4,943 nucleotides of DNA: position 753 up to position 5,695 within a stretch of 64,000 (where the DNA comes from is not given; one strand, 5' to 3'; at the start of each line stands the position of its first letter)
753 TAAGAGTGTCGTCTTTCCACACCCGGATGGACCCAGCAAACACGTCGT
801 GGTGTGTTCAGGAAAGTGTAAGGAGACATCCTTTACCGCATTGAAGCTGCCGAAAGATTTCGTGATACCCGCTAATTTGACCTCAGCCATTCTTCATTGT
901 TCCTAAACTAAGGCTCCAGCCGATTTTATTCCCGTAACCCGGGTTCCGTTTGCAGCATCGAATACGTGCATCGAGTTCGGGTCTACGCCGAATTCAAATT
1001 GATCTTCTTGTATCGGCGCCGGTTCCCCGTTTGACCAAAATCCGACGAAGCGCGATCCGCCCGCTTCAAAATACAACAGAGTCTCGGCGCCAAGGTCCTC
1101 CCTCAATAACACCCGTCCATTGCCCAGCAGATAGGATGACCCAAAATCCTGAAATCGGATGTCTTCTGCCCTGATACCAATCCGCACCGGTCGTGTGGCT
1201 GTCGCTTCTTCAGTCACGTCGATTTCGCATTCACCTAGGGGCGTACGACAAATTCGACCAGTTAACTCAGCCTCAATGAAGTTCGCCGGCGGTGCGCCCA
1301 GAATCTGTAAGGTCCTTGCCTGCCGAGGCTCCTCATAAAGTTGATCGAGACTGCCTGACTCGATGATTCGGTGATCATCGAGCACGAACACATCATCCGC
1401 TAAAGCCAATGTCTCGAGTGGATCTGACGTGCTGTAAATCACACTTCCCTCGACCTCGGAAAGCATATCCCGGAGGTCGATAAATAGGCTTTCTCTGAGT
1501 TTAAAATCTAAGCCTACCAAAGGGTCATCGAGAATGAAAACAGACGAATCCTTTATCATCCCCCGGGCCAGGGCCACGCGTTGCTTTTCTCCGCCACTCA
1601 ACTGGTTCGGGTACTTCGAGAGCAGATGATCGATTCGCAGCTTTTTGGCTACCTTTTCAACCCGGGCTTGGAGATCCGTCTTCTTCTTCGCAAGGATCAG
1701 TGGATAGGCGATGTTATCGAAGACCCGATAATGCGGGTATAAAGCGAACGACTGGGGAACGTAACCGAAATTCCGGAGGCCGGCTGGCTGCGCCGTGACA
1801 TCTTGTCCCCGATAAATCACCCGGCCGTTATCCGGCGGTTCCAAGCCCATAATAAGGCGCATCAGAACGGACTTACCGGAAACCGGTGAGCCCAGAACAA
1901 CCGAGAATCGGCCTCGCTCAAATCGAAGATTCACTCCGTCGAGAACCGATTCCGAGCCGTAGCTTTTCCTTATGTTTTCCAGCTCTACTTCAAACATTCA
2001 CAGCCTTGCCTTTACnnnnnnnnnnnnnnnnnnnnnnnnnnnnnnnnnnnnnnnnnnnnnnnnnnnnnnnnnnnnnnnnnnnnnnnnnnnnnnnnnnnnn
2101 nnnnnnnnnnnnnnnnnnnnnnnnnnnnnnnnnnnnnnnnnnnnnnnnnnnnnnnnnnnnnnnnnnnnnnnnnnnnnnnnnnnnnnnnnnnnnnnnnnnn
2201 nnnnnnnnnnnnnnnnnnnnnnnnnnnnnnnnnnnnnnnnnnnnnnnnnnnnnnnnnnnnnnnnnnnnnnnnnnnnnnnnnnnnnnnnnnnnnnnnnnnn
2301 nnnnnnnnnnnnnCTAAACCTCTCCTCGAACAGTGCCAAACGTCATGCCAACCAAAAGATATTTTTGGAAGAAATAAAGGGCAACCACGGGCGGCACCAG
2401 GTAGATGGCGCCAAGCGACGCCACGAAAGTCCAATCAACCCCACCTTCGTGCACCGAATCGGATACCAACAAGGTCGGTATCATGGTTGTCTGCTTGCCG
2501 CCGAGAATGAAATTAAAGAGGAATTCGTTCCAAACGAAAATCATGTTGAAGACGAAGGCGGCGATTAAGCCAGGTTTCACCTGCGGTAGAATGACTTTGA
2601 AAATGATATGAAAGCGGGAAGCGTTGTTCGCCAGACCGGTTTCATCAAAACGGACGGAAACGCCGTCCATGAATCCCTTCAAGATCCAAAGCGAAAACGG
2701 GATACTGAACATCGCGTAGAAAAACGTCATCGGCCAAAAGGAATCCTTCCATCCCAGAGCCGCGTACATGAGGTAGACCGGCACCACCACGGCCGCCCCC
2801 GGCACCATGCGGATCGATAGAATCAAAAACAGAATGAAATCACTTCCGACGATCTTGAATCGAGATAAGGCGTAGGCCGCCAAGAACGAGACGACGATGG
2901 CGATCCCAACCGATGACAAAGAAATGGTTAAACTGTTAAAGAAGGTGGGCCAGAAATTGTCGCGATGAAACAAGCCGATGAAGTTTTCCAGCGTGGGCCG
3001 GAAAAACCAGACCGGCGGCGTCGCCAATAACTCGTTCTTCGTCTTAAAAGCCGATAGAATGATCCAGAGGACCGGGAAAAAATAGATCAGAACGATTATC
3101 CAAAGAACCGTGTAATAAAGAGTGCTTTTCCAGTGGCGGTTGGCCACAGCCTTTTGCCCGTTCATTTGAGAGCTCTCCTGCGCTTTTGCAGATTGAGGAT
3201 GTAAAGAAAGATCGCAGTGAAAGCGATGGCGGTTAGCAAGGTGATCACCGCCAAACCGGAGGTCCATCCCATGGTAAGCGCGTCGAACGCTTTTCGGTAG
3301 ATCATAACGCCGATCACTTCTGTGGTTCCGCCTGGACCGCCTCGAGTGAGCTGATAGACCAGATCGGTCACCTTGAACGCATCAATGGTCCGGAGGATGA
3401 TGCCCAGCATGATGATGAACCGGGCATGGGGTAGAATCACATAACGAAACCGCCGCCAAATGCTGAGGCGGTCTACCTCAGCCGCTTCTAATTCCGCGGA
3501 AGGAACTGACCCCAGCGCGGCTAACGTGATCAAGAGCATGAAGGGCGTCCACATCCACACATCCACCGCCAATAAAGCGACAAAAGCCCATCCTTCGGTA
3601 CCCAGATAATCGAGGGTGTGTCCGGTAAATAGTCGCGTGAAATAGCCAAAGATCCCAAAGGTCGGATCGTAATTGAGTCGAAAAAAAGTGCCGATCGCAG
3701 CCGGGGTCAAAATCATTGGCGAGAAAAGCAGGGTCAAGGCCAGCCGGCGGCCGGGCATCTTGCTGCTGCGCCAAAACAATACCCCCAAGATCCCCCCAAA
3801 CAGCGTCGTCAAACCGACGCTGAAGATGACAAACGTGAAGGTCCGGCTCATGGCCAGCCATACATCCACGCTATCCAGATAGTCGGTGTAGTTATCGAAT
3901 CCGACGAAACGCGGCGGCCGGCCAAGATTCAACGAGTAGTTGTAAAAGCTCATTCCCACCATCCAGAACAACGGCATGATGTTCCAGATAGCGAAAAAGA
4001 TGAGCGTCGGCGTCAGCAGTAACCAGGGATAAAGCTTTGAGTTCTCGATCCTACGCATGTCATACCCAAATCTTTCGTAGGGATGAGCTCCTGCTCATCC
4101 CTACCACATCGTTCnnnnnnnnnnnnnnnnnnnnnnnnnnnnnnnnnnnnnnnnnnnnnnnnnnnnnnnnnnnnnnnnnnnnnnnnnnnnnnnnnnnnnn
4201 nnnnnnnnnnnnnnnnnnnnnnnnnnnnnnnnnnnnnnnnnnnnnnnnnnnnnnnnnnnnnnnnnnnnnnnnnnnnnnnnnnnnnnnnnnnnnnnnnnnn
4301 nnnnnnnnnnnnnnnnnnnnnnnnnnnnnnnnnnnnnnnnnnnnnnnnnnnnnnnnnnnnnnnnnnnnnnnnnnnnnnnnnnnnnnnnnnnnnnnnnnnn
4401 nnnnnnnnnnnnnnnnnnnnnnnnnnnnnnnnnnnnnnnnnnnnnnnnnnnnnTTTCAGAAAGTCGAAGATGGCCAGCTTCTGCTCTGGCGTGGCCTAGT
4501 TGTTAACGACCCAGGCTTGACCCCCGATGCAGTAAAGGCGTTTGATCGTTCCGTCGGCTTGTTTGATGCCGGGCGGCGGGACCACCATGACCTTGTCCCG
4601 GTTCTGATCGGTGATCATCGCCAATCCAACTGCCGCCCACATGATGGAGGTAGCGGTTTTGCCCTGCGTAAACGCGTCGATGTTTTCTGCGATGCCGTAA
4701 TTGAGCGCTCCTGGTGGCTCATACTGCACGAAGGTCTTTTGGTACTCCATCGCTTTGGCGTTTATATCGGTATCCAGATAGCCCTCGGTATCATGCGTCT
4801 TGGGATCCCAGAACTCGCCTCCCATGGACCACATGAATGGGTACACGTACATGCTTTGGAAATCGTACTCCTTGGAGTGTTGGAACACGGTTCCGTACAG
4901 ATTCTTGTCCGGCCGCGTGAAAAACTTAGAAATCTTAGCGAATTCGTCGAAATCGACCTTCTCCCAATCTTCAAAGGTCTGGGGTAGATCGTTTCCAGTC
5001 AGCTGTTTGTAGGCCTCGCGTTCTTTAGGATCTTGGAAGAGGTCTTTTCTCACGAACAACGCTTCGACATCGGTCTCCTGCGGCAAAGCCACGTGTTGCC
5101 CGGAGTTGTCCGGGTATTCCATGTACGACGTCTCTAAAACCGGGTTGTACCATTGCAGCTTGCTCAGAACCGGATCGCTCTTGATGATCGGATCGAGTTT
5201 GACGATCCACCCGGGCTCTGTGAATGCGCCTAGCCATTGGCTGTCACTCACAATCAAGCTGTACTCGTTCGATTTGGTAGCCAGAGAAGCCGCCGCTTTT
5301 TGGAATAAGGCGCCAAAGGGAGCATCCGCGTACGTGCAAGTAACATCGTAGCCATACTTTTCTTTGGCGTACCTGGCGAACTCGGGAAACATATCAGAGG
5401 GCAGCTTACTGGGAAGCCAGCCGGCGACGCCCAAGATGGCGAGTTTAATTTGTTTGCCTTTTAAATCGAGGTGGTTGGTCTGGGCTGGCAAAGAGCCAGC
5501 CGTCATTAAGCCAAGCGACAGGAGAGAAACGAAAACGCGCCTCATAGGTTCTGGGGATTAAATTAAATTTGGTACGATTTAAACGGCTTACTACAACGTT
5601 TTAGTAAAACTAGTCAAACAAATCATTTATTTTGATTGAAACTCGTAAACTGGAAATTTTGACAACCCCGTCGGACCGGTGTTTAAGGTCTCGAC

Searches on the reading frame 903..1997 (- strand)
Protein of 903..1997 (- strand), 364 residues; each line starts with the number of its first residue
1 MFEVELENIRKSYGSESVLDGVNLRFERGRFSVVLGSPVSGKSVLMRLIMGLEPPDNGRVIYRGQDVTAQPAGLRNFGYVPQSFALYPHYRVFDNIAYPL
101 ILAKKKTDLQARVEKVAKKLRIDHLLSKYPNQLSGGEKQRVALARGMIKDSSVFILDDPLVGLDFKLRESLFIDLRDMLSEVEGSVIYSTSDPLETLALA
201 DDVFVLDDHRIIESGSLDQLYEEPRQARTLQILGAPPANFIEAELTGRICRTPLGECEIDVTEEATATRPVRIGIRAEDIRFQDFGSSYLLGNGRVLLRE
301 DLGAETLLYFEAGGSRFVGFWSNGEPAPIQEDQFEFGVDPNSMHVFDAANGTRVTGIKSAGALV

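Call 72: search_protein_families(library=pfam, proteins=[window:903-1997:-], max_evalue=0.001)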
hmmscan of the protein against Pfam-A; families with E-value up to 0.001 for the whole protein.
window:903-1997:- (364 aa): 2 families
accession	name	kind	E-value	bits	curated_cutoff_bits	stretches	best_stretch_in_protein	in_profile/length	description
PF00005.33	ABC_tran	-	4.7e-28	98.9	25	1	19-160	1-136/137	ABC transporter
PF08402.16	TOBE_2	-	3.4e-05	24.3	21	1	273-346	1-76/76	TOBE domain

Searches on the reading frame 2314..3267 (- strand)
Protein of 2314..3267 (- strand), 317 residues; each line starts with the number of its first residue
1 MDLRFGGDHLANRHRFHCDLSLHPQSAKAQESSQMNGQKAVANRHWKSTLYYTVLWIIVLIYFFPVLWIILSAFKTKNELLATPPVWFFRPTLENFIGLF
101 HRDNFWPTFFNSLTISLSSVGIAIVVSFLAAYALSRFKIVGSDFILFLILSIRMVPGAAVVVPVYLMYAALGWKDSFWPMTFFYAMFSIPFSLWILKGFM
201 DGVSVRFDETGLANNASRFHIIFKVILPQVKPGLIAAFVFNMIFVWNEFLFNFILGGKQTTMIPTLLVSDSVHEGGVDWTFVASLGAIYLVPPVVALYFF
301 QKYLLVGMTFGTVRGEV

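Call 72: search_protein_families(library=pfam, proteins=[window:2314-3267:-], max_evalue=0.001)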
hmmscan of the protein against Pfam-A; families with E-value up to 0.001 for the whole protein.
window:2314-3267:- (317 aa): 1 family
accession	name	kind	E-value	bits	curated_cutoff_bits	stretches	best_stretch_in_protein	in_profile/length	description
PF00528.27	BPD_transp_1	-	3.8e-14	53.3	26.4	1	124-304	2-178/184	Binding-protein-dependent transport system inner membrane component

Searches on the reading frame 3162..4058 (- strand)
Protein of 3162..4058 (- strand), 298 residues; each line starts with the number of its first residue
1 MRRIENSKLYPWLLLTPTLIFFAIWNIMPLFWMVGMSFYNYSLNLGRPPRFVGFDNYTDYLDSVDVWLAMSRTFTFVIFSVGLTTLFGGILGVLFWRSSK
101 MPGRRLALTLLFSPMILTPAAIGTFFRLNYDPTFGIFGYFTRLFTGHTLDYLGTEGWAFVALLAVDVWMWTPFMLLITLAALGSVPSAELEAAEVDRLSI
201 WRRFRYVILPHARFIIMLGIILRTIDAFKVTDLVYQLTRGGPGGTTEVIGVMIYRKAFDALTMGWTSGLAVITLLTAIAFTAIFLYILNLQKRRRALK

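Call 77: search_protein_families(library=pfam, proteins=[window:3162-4058:-], max_evalue=0.001)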
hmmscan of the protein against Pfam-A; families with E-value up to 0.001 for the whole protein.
window:3162-4058:- (298 aa): 1 family
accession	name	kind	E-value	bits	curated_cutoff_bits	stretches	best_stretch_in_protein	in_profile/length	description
PF00528.27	BPD_transp_1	-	1e-10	42.1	26.4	1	86-294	3-181/184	Binding-protein-dependent transport system inner membrane component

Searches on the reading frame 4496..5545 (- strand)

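Call 72: search_protein_families(library=pfam, proteins=[window:4496-5545:-], max_evalue=0.001)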
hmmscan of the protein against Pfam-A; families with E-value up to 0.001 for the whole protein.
window:4496-5545:- (349 aa): 1 family
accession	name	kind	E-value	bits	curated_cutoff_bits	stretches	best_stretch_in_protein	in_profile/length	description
PF01547.30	SBP_bac_1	-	5.6e-20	73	26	1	56-348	14-284/307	Bacterial extracellular solute-binding protein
